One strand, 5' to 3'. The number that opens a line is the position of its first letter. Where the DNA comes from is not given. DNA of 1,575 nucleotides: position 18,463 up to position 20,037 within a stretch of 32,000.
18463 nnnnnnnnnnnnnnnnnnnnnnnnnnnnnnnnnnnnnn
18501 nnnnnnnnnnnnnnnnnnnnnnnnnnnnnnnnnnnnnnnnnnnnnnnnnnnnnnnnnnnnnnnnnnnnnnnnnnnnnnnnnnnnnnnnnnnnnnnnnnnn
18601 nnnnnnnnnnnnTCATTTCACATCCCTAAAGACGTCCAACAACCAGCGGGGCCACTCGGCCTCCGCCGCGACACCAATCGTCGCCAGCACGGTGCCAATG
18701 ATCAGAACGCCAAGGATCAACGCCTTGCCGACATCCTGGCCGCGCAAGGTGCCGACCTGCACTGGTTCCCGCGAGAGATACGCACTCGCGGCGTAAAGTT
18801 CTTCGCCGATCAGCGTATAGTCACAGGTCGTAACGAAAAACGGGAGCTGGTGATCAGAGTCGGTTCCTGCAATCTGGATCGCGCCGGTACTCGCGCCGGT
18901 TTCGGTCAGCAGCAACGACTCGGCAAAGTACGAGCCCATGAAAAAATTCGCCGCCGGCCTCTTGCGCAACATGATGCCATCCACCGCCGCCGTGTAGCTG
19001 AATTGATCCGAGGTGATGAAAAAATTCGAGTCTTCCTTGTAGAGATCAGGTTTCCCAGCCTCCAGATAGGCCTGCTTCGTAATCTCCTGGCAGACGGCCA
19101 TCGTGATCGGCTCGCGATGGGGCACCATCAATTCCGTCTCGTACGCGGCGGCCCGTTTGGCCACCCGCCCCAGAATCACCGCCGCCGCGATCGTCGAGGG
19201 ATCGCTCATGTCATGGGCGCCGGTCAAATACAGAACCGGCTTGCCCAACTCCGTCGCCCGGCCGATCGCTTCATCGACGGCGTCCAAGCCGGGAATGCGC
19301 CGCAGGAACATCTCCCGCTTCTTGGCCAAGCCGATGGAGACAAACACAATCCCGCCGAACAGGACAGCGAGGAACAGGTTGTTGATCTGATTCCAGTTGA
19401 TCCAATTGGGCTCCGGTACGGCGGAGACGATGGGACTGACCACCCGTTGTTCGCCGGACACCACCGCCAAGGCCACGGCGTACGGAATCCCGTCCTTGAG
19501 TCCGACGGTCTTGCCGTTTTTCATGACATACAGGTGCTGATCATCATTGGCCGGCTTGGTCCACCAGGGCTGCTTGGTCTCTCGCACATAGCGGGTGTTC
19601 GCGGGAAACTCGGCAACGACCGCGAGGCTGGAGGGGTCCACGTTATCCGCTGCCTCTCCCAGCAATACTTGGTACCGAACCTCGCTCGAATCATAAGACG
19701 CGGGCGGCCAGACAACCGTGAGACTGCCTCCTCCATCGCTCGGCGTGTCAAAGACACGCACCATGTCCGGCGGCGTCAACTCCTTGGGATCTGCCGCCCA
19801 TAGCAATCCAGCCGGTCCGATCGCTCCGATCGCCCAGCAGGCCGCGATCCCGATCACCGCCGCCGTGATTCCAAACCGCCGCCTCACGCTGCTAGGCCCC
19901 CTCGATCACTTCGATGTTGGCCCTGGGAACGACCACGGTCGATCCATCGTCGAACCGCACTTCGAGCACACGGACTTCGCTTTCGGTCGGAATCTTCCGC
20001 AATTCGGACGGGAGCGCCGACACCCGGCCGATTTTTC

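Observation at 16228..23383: Tightly coupled seven-gene operon: long GlmL/MutL-type ASKHA ATPase with two soluble unknowns and four membrane proteins, and no mutase partner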

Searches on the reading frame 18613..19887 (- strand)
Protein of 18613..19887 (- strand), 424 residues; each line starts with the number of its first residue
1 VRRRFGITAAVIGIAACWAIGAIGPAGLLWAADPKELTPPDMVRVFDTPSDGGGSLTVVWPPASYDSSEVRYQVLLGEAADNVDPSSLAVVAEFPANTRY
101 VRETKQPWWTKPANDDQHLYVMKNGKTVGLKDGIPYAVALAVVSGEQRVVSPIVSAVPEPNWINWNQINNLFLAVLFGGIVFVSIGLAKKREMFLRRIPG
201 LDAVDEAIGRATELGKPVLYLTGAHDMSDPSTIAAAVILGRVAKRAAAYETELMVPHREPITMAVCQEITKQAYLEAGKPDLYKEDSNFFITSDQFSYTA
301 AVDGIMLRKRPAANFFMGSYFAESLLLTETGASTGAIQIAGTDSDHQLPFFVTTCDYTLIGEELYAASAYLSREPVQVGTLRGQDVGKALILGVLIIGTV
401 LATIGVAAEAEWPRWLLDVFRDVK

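Call 3: search_protein_families(library=pfam, proteins=[window:18613-19887:-], max_evalue=0.1)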
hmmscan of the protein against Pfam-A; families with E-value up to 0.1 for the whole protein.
window:18613-19887:- (424 aa): 1 family
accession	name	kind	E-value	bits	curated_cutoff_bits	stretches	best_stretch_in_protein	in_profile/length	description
PF20539.3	DUF6754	-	5e-116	386.7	27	1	159-409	2-253/257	Domain of unknown function (DUF6754)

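Call 4: search_protein_families(library=ncbifam, proteins=[window:18613-19887:-], max_evalue=0.1)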
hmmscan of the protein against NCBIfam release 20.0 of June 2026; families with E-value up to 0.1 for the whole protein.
window:18613-19887:- (424 aa): 1 family
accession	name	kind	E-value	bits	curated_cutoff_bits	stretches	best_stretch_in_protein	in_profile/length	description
NF052564.1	PlprenPhTpVIBCH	equivalog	0.079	12.2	400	0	164-197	60-93/303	polyprenyl-phosphate transporter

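Call 9: find_homologous_proteins(query=window:18613-19887:-, max_evalue=0.00001)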
Query window:18613-19887:- (424 aa): 7997 proteins with E <= 0.00001 among 8000 candidates; the best 120 are listed.
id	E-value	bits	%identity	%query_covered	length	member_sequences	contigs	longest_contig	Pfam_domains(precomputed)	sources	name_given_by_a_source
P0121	3.1e-282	954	100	100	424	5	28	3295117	PF20539.4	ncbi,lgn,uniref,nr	ncbi:DUF6754 domain-containing protein [Candidatus Nitrospira inopinata]|uniref:DUF6754 domain-conta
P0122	1.9e-257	872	91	100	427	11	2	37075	PF20539.4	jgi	jgi:hypothetical protein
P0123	2.5e-257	872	92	100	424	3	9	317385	PF20539.4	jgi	jgi:hypothetical protein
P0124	3.0e-239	812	85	100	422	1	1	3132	PF20539.4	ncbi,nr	ncbi:MAG: hypothetical protein NZM29_01745 [Nitrospira sp.]|nr:hypothetical protein [Nitrospira sp.]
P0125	9.9e-239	810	86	100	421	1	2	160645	PF20539.4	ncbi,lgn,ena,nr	ncbi:MAG: hypothetical protein NHB36_00485 [Nitrospira sp.]|nr:hypothetical protein [Nitrospira sp.]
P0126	3.5e-238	808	86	100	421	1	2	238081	PF20539.4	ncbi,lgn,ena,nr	ncbi:MAG: hypothetical protein NNA20_00945 [Nitrospira sp.]|nr:hypothetical protein [Nitrospira sp.]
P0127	2.2e-237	806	88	95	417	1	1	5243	PF20539.4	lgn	-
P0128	1.0e-234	797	85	100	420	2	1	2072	PF20539.4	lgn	-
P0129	2.6e-233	792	84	100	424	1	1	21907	PF20539.4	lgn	-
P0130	1.6e-219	747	83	92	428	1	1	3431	PF20539.4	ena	-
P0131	1.7e-213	727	81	92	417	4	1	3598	PF20539.4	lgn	-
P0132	6.3e-213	725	76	100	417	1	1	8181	PF20539.4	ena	-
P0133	1.5e-212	724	81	92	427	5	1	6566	PF20539.4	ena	-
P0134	1.8e-212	724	77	95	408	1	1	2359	PF20539.4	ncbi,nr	ncbi:MAG: hypothetical protein OEY28_11830 [Nitrospira sp.]|nr:hypothetical protein [Nitrospira sp.]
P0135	1.9e-212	724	77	95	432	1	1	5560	PF20539.4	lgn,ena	-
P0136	1.9e-212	724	77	95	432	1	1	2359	PF20539.4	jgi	-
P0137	3.5e-212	723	76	100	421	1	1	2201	PF20539.4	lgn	-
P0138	3.6e-212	723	77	95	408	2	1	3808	PF20539.4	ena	-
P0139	1.3e-211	721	77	98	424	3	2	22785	PF20539.4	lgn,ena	-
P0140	1.5e-211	721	81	92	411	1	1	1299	PF20539.4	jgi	jgi:hypothetical protein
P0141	2.2e-211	720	81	92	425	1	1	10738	PF20539.4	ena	-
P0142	2.6e-211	720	81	91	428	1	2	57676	PF20539.4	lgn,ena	-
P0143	5.2e-211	719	80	92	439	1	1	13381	PF20539.4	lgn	-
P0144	1.9e-210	717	74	100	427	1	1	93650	PF20539.4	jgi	jgi:hypothetical protein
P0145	1.9e-210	717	80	92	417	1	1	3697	PF20539.4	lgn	-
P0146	2.4e-210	717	79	92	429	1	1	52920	PF20539.4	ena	-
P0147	2.5e-210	717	81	91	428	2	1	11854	PF20539.4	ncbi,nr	ncbi:MAG TPA: DUF6754 domain-containing protein [Nitrospira sp.]|nr:DUF6754 domain-containing protei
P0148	3.3e-210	716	75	100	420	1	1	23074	PF20539.4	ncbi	ncbi:MAG: DUF6754 domain-containing protein [Nitrospiraceae bacterium]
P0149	6.4e-210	715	79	92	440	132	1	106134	PF20539.4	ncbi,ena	-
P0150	1.0e-209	715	80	92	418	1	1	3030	PF20539.4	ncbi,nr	ncbi:MAG: hypothetical protein HXY51_00290 [Nitrospirae bacterium]|nr:hypothetical protein [Nitrospi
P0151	1.0e-209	715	77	96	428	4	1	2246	PF20539.4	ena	-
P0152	1.1e-209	715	80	92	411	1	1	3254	PF20539.4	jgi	jgi:uncharacterized protein DUF6754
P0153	1.2e-209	714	81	92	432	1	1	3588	PF20539.4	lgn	-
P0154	1.3e-209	714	75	99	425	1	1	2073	PF20539.4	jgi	jgi:hypothetical protein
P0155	1.3e-209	714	74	100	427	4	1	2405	PF20539.4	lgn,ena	-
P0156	2.9e-209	713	79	92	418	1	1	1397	PF20539.4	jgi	jgi:hypothetical protein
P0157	3.4e-209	713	79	92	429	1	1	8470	PF20539.4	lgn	-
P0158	4.4e-209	713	77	95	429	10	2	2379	PF20539.4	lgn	-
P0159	5.2e-209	712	75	100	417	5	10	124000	PF20539.4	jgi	-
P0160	6.7e-209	712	79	93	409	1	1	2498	PF20539.4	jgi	jgi:hypothetical protein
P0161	7.7e-209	712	75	100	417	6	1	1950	PF20539.4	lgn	-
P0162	8.3e-209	712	75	98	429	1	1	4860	PF20539.4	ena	-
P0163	1.4e-208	711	79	92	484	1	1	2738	PF20539.4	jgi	jgi:hypothetical protein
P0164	3.0e-208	710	79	92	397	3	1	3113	PF20539.4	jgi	-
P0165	3.2e-208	710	79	92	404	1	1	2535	PF20539.4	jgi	jgi:hypothetical protein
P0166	3.3e-208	710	79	92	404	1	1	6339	PF20539.4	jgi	jgi:hypothetical protein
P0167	3.3e-208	710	78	93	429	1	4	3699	PF20539.4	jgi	jgi:hypothetical protein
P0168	4.1e-208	709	77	95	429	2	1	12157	PF20539.4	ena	-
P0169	4.5e-208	709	77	95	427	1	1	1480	PF20539.4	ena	-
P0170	5.0e-208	709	77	95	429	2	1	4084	PF20539.4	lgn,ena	-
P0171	7.0e-208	709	79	93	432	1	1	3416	PF20539.4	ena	-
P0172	8.3e-208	708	78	94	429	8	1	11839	PF20539.4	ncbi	-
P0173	1.2e-207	708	79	92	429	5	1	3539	PF20539.4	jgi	-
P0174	1.4e-207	708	78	92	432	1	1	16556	PF20539.4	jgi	-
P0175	2.9e-207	707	80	90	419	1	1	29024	PF20539.4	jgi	jgi:hypothetical protein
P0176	6.1e-207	706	80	92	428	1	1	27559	PF20539.4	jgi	jgi:hypothetical protein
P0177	7.1e-207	705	79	92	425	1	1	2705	PF20539.4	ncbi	-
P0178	7.1e-207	705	73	100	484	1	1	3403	PF20539.4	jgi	jgi:Domain of unknown function (DUF6754)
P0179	8.2e-207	705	78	92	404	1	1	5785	PF20539.4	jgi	jgi:hypothetical protein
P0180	1.1e-206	705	72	100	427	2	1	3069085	PF20539.4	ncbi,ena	-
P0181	1.2e-206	705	80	92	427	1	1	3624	PF20539.4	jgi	jgi:hypothetical protein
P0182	1.2e-206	705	78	92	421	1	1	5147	PF20539.4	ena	-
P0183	1.7e-206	704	78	93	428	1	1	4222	PF20539.4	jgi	jgi:hypothetical protein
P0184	1.8e-206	704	79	92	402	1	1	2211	PF20539.4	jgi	jgi:hypothetical protein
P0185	2.5e-206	704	76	97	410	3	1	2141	PF20539.4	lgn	-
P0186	2.8e-206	703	75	97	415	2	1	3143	PF20539.4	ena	-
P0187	3.3e-206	703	77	93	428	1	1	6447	PF20539.4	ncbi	-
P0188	3.6e-206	703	77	93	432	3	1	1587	PF20539.4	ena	-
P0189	4.1e-206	703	75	99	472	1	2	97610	PF20539.4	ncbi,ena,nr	ncbi:MAG: hypothetical protein EWM72_01294 [Nitrospira sp.]|nr:MAG: hypothetical protein EWM72_01294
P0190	6.2e-206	702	79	92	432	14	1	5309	PF20539.4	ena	-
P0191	6.9e-206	702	78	93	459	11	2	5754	PF20539.4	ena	-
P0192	8.0e-206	702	78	92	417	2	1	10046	PF20539.4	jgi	-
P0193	8.4e-206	702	78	92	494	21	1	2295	PF20539.4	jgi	jgi:hypothetical protein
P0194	9.5e-206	702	79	92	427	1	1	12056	PF20539.4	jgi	jgi:hypothetical protein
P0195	1.0e-205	702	78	92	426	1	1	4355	PF20539.4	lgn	-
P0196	1.0e-205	702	78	92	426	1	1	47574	PF20539.4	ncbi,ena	-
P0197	1.0e-205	702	77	93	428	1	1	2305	PF20539.4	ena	-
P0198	1.1e-205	701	75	98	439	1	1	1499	PF20539.4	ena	-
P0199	1.3e-205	701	80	90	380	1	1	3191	PF20539.4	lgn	-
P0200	1.4e-205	701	78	93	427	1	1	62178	PF20539.4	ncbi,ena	-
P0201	1.5e-205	701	78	92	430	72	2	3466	PF20539.4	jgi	-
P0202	2.7e-205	700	78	92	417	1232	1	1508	PF20539.4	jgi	jgi:hypothetical protein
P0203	2.8e-205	700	78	92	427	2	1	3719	PF20539.4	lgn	-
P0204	3.2e-205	700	78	92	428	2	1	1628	PF20539.4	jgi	jgi:hypothetical protein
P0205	4.1e-205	700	78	92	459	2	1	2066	PF20539.4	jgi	-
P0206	4.5e-205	699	77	93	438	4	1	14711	PF20539.4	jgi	jgi:uncharacterized protein DUF6754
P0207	4.8e-205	699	79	92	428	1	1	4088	PF20539.4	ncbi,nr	ncbi:MAG: hypothetical protein L0H94_11485 [Nitrospira sp.]|nr:hypothetical protein [Nitrospira sp.]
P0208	5.4e-205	699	78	92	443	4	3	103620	PF20539.4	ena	-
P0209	1.2e-204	698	75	96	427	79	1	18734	PF20539.4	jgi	jgi:hypothetical protein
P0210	1.9e-204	697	75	95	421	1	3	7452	PF20539.4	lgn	-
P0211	2.3e-204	697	77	92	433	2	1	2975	PF20539.4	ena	-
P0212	2.4e-204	697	77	92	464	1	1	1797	PF20539.4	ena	-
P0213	2.6e-204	697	79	92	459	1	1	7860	PF20539.4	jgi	jgi:hypothetical protein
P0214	3.1e-204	697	78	92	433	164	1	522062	PF20539.4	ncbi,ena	-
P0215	8.3e-204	695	78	92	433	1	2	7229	PF20539.4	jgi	jgi:hypothetical protein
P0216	9.8e-204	695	78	92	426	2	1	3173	PF20539.4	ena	-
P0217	1.1e-203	695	78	92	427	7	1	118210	PF20539.4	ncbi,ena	-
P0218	1.1e-203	695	77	92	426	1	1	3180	PF20539.4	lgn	-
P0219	1.7e-203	694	77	92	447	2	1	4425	PF20539.4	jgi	jgi:hypothetical protein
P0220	2.6e-203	694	78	92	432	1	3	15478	PF20539.4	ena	-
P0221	3.4e-203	693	78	92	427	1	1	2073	PF20539.4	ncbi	-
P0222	3.6e-203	693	77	93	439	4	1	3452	PF20539.4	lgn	-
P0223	3.7e-203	693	78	92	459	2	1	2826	PF20539.4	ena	-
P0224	3.8e-203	693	77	93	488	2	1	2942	PF20539.4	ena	-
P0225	3.9e-203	693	78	90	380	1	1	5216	PF20539.4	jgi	-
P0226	6.9e-203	692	78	92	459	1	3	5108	PF20539.4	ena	-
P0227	7.0e-203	692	77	92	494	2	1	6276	PF20539.4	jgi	jgi:hypothetical protein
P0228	9.7e-203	692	77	92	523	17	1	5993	PF20539.4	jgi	jgi:hypothetical protein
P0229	1.0e-202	692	78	92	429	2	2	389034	PF20539.4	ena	-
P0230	1.1e-202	692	77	93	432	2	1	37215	PF20539.4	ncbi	-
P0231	1.2e-202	691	77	92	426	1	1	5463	PF20539.4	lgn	-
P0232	1.2e-202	691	78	92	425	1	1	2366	PF20539.4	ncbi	ncbi:MAG: DUF6754 domain-containing protein [Nitrospirota bacterium]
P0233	1.3e-202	691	77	92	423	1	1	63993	PF20539.4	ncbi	-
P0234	1.3e-202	691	73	99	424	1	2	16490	PF20539.4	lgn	-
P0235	1.9e-202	691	77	92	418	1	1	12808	PF20539.4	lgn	-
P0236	2.2e-202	691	78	92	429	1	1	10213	PF20539.4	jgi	jgi:hypothetical protein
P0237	3.2e-202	690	78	92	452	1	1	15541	PF20539.4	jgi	jgi:hypothetical protein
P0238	3.6e-202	690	77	92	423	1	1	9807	PF20539.4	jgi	jgi:hypothetical protein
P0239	3.8e-202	690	77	92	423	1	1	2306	PF20539.4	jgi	jgi:hypothetical protein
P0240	5.9e-202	689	77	92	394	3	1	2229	PF20539.4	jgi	jgi:hypothetical protein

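Call 26: search_protein_families(library=padloc, proteins=[window:18613-19887:-], max_evalue=0.1)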
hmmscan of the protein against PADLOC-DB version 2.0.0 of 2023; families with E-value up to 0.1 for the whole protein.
window:18613-19887:- (424 aa): 0 families

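Call 27: search_protein_representatives(protein=window:18613-19887:-)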
Query: 424 residues. Proteins with E-value up to 0.001 (for the whole library): 2192; up to 1e-10: 1589; up to 1e-30: 795. The best 150 are listed.
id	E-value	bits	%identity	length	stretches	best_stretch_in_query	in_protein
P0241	3.9e-120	417.9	54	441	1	44-409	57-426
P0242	4.9e-110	384.7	54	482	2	150-422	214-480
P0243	3.0e-108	378.8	50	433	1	24-408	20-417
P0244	3.5e-108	378.6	61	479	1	138-422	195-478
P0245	1.1e-105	370.3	58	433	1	148-422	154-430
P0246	3.2e-104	365.5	56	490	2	145-421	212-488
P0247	3.0e-103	362.3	55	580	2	146-406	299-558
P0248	7.1e-103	361.1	49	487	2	99-395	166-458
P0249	1.1e-101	357.2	51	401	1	38-406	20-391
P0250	2.0e-101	356.3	51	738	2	93-406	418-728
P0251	2.8e-101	355.8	55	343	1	37-342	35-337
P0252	3.6e-101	355.5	50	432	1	38-406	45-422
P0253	9.3e-100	350.8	53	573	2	131-406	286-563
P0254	1.5e-99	350.2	52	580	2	89-406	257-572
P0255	3.1e-99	349.1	47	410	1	39-406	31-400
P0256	5.0e-99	348.4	58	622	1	147-418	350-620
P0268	5.5e-94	331.8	58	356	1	161-416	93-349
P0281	2.6e-90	319.7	54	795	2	158-403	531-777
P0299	3.4e-87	309.4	55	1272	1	165-421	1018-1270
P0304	8.2e-87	308.2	43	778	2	124-418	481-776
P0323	1.7e-84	300.6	48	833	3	153-419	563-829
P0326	4.2e-84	299.2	51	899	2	156-406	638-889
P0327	4.8e-84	299.0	49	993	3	166-406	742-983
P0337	1.0e-82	294.7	49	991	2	157-404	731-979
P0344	3.1e-82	293.1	54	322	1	147-407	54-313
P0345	3.2e-82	293.1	52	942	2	155-405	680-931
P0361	2.4e-80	286.9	44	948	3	157-405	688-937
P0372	1.3e-79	284.4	41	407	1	41-404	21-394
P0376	3.5e-79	283.0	48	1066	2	157-404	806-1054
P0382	1.3e-78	281.2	43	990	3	157-408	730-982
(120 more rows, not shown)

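Call 85: search_protein_families(library=pfam, proteins=[P0299, P0376, P0327, P0337, P0382, P0361, P0345, P0326, P0323, P0250], max_evalue=0.001)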
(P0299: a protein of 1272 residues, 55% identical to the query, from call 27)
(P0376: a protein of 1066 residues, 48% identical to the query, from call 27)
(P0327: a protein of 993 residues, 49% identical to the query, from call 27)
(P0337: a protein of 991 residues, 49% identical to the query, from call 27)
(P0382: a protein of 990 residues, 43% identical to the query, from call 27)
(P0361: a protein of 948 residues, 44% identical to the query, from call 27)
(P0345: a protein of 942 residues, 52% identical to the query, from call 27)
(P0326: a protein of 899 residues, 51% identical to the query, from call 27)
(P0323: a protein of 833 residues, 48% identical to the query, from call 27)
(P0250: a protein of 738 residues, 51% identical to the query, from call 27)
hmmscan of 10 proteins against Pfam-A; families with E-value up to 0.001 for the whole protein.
P0299 (1272 aa): 1 family
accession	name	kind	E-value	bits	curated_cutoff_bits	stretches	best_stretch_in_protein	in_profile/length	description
PF20539.3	DUF6754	-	2.5e-115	384.5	27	1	1014-1259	4-250/257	Domain of unknown function (DUF6754)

P0376 (1066 aa): 1 family
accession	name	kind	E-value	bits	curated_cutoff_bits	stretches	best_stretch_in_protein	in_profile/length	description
PF20539.3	DUF6754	-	1.1e-117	392.1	27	1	809-1062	3-256/257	Domain of unknown function (DUF6754)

P0327 (993 aa): 1 family
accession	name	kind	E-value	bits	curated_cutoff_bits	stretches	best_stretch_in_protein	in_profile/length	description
PF20539.3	DUF6754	-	5.5e-116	386.6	27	1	736-989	3-256/257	Domain of unknown function (DUF6754)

P0337 (991 aa): 1 family
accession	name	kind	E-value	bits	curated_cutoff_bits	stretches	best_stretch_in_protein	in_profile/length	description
PF20539.3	DUF6754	-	1.3e-119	398.5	27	1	733-986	2-255/257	Domain of unknown function (DUF6754)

P0382 (990 aa): 1 family
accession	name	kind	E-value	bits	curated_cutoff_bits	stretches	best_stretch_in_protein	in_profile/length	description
PF20539.3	DUF6754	-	1e-115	385.7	27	1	733-986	3-256/257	Domain of unknown function (DUF6754)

P0361 (948 aa): 1 family
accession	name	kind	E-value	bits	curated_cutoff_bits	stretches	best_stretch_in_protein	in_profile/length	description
PF20539.3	DUF6754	-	1.1e-119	398.7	27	1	691-944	3-256/257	Domain of unknown function (DUF6754)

P0345 (942 aa): 1 family
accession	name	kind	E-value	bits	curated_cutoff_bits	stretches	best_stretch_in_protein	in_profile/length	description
PF20539.3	DUF6754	-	1.2e-115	385.5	27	1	684-938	2-256/257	Domain of unknown function (DUF6754)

P0326 (899 aa): 1 family
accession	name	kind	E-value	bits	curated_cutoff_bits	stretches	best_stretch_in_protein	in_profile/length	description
PF20539.3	DUF6754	-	4.4e-117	390.2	27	1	643-892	4-253/257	Domain of unknown function (DUF6754)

P0323 (833 aa): 1 family
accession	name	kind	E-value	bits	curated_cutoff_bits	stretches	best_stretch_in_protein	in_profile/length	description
PF20539.3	DUF6754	-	4.2e-114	380.4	27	1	570-816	3-249/257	Domain of unknown function (DUF6754)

P0250 (738 aa): 2 families
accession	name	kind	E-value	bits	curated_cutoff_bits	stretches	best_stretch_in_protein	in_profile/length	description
PF20539.3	DUF6754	-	4e-120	400.2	27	1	480-735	2-257/257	Domain of unknown function (DUF6754)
PF04513.17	Baculo_PEP_C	-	0.00018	22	38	0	196-289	24-104/140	Baculovirus polyhedron envelope protein, PEP, C terminus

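Call 97: list_cluster_members(proteins=[P0299, P0376, P0250, P0256, P0247, P0281, P0304, P0268, P0344, P0372])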
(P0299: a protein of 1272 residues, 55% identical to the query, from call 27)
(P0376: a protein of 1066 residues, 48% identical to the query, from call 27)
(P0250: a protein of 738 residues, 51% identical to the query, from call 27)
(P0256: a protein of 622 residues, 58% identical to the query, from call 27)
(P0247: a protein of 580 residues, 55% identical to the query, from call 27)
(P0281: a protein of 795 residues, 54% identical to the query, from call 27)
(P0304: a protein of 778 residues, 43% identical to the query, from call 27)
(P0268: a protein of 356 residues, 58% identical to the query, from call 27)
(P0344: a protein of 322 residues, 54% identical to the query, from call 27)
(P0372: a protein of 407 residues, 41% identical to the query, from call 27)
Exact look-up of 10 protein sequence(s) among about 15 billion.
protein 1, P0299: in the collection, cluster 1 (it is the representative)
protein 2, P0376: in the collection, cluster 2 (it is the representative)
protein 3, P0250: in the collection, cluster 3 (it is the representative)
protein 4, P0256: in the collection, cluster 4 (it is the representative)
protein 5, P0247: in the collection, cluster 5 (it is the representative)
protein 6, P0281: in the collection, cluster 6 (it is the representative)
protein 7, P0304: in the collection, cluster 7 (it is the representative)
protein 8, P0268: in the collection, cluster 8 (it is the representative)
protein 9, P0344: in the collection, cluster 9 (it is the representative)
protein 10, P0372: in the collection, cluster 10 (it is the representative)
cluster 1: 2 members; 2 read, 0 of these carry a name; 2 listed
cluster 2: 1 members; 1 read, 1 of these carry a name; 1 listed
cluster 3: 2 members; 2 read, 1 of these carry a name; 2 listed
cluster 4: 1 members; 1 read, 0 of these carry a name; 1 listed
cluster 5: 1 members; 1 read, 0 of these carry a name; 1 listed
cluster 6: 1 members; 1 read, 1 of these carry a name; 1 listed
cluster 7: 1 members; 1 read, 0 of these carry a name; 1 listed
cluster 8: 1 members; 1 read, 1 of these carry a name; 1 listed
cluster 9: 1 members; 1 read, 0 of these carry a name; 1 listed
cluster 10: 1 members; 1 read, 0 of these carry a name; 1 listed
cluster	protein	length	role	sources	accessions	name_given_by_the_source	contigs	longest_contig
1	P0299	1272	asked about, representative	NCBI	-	-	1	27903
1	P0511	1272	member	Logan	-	-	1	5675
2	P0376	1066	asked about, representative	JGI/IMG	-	hypothetical protein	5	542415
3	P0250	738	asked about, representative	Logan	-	-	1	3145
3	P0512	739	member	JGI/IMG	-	septal ring factor EnvC (AmiA/AmiB activator)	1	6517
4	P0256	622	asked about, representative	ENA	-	-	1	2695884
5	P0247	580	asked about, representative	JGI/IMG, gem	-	-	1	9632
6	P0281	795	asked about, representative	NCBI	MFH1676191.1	MAG: DUF6754 domain-containing protein [bacterium]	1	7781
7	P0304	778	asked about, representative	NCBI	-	-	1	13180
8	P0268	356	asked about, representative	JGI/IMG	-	hypothetical protein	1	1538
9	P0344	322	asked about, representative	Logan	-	-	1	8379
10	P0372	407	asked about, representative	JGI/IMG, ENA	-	-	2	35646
